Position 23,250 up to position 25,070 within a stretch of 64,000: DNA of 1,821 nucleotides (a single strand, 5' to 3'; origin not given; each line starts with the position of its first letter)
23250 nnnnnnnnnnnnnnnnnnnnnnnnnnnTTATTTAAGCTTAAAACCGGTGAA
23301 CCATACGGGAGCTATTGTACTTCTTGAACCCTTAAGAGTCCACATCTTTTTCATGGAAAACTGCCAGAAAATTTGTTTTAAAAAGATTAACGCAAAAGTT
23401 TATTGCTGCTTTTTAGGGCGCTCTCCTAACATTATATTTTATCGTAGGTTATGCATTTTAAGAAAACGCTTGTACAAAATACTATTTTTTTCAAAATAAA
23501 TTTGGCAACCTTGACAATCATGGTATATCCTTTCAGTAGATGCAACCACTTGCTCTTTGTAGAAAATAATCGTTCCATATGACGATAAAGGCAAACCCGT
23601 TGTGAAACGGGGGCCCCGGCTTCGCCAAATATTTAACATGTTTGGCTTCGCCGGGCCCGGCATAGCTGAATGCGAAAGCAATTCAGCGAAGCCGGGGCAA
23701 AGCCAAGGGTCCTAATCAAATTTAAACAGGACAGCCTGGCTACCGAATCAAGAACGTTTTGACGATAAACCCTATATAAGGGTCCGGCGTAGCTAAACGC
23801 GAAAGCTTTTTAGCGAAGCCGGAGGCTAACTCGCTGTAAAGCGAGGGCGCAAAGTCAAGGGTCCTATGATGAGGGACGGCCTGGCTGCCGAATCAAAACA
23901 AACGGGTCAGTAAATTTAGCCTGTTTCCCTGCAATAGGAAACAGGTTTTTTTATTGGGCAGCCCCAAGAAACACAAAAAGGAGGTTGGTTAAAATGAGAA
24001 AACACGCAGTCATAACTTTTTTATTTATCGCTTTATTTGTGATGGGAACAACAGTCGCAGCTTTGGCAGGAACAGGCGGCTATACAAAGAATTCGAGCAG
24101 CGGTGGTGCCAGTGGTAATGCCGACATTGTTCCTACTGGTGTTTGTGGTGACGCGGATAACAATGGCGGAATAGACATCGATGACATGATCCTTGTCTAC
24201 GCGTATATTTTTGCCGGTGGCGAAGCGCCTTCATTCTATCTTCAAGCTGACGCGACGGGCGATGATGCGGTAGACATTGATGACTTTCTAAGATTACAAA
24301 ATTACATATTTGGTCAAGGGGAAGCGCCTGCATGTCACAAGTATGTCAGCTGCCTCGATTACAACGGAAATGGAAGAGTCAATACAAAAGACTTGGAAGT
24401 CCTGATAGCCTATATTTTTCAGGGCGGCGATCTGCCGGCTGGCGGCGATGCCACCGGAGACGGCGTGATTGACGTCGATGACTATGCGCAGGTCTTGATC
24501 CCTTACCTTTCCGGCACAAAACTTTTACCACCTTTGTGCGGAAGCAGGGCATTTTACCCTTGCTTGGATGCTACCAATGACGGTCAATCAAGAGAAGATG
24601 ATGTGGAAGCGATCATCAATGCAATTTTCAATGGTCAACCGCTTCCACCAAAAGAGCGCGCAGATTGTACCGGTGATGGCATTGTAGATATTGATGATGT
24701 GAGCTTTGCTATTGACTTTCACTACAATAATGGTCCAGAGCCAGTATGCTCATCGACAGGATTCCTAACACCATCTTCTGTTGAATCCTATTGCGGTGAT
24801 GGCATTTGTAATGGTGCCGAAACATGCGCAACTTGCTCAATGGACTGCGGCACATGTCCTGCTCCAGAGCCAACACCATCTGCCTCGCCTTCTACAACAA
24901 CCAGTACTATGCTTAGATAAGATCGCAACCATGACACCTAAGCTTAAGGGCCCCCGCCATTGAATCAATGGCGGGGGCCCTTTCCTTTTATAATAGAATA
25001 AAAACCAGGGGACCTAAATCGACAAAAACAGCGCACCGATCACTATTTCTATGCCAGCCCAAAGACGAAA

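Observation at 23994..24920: Secreted protein built from six dockerin-type calcium-binding repeats, with no cellulosome context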

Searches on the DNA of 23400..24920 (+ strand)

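Call 7: search_rna_families(source=window, start=23400, end=24100, threshold=evalue, max_evalue=1, show_alignments=4)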
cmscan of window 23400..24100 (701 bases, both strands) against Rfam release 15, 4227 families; matches with E-value up to 1: 5.
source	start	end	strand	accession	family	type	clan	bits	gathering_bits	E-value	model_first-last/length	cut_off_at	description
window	23815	23893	+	RF03167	c-di-GMP-I-GGC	Cis-reg; riboswitch;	CL00126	56.1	59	1.7e-12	1-80/80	no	c-di-GMP-I-GGC riboswitch aptamer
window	23581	23748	+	RF03167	c-di-GMP-I-GGC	Cis-reg; riboswitch;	CL00126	38.6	59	1.8e-07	1-80/80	no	c-di-GMP-I-GGC riboswitch aptamer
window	23659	23693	+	RF04091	mir-72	Gene; miRNA;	CL00133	21.2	60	0.042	16-55/70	no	mir-72 microRNA precursor family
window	23644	23708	-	RF04091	mir-72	Gene; miRNA;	CL00133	17.3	60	0.52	1-70/70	no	mir-72 microRNA precursor family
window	23836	23926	+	RF00084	CsrC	Gene; sRNA;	CL00106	11.4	61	0.58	1-255/255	no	CsrC RNA family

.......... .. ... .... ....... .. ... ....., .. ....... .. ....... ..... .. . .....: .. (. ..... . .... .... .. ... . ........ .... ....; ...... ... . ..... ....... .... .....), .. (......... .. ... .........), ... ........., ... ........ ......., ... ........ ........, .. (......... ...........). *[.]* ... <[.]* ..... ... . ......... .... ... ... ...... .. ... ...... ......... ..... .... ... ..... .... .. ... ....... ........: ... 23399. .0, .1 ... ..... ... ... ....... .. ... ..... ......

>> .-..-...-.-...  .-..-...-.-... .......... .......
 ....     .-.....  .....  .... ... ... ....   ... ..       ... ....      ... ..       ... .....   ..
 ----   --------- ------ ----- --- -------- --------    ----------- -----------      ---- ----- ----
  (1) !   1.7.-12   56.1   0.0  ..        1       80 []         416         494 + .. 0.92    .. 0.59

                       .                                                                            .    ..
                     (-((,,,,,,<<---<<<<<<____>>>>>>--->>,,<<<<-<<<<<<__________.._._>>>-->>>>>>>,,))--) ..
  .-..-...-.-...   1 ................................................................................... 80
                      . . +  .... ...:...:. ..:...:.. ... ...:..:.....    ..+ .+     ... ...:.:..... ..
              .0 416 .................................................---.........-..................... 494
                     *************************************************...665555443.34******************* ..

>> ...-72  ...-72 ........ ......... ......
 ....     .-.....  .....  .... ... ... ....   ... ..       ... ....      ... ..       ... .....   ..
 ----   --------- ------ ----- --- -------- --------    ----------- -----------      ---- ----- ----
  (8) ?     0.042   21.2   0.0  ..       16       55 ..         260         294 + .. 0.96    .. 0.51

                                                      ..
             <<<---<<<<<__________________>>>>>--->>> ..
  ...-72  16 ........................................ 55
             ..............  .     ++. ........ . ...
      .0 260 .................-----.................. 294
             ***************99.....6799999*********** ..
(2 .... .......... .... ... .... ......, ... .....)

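Call 15: search_rna_families(sources=[L001, L002], threshold=gathering, show_alignments=3)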
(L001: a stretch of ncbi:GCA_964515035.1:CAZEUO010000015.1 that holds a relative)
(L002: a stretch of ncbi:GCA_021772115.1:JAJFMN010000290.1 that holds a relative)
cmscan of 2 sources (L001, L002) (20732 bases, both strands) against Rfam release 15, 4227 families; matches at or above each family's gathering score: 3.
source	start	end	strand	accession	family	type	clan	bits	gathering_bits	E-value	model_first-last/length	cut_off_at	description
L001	5832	5910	+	RF03167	c-di-GMP-I-GGC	Cis-reg; riboswitch;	CL00126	66.4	59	5.5e-14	1-80/80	no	c-di-GMP-I-GGC riboswitch aptamer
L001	5737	5819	+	RF03167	c-di-GMP-I-GGC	Cis-reg; riboswitch;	CL00126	65.4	59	1e-13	1-80/80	no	c-di-GMP-I-GGC riboswitch aptamer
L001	7569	7646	+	RF01051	c-di-GMP-I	Cis-reg; riboswitch;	CL00126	56.3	35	7.9e-09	1-87/87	no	c-di-GMP-I riboswitch aptamer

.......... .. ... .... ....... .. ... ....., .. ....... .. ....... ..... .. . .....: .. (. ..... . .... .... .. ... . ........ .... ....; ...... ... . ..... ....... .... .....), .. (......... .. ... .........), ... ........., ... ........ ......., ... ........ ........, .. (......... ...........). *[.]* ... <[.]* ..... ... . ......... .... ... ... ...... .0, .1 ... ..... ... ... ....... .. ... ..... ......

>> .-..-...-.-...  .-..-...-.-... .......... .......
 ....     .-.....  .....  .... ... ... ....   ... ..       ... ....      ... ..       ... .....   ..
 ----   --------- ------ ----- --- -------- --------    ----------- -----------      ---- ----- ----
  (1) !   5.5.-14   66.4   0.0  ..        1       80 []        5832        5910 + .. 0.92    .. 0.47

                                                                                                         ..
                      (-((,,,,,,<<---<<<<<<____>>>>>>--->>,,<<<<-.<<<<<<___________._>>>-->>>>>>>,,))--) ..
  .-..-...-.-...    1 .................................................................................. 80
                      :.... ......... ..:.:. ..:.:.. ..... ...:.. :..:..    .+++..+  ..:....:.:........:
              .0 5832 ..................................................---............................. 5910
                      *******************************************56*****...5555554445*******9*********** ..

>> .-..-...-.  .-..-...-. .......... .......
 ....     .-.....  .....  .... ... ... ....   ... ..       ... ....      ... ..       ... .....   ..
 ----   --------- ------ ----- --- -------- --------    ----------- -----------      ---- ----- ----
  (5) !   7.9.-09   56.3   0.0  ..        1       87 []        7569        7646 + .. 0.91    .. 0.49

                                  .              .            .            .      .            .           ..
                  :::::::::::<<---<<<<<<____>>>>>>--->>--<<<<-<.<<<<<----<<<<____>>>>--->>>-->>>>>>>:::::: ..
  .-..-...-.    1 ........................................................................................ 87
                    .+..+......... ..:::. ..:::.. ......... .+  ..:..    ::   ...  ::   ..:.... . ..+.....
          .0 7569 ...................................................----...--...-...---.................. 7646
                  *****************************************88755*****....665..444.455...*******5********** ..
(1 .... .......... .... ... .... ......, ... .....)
